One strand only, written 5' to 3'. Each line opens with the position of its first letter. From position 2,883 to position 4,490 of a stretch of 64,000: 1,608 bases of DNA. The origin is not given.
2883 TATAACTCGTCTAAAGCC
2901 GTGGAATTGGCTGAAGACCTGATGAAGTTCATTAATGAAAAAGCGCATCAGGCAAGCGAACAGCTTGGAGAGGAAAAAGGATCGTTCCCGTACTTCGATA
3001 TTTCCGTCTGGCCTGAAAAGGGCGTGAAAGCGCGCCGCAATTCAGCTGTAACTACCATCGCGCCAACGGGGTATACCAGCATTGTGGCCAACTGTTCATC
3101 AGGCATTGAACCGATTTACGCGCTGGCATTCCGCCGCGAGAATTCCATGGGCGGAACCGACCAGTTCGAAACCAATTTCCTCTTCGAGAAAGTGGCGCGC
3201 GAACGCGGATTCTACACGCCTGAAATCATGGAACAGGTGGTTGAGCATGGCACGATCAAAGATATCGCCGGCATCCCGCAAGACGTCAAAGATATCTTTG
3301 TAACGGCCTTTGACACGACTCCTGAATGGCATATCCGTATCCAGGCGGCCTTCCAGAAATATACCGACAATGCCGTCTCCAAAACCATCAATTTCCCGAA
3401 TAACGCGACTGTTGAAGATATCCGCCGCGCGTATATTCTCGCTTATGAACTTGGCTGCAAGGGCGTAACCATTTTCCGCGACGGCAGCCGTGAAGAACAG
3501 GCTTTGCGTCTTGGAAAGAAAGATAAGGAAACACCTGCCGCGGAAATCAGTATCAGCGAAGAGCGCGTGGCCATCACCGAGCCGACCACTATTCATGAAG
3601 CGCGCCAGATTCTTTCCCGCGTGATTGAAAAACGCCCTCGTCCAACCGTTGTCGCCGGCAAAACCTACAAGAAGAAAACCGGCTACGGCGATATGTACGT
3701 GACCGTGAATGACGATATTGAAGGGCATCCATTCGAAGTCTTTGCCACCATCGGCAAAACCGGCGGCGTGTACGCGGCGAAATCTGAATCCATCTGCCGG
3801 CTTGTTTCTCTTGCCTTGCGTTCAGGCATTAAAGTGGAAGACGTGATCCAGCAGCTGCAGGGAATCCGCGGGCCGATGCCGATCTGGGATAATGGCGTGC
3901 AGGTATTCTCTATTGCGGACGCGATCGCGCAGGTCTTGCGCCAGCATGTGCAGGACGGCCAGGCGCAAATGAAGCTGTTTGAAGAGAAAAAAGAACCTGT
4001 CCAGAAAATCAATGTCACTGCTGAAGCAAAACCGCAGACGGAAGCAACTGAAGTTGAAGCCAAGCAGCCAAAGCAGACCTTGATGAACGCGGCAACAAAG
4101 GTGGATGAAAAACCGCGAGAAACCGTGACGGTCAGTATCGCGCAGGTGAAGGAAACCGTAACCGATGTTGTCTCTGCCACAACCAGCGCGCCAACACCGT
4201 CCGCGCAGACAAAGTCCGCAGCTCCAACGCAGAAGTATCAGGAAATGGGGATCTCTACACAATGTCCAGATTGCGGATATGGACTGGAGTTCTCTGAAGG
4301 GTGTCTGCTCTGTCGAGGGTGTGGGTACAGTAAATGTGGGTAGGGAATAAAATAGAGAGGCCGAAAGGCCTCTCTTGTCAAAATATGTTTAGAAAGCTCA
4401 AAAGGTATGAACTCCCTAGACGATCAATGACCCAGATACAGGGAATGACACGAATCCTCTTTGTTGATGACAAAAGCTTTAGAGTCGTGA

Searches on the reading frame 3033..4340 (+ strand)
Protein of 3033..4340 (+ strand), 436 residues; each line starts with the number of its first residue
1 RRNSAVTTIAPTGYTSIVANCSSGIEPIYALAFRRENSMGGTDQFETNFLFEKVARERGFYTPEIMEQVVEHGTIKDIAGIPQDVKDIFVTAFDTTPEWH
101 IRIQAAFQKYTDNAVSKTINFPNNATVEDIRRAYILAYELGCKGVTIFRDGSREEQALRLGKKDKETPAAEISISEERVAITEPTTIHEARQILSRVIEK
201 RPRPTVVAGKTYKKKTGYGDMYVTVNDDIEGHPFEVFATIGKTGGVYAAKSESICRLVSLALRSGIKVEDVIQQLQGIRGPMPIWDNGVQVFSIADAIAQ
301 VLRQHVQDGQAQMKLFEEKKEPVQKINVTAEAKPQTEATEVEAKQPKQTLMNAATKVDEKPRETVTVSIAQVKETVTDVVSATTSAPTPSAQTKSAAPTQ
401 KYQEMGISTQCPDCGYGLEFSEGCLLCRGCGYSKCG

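Call 74: find_related_loci(query=window:3033-4340:+, collection=metagenome_contigs, flank=6000)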
Query window:3033-4340:+ (436 aa) in metagenome_contigs; peptide patterns used: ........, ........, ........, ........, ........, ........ (x = any residue, [..] = any of these).
95 stretches matched a pattern; 5 encode a relative of the query (tblastn E <= 1e-3); 5 distinct loci.
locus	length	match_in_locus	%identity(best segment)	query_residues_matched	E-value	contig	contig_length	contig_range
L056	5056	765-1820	40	2-436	3e-64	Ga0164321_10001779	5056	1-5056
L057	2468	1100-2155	36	2-436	9e-64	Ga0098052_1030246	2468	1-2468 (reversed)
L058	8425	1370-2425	36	2-436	4e-62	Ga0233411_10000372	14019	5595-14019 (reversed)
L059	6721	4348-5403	36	2-436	3e-62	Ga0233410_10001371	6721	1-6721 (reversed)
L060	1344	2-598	52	230-436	8e-64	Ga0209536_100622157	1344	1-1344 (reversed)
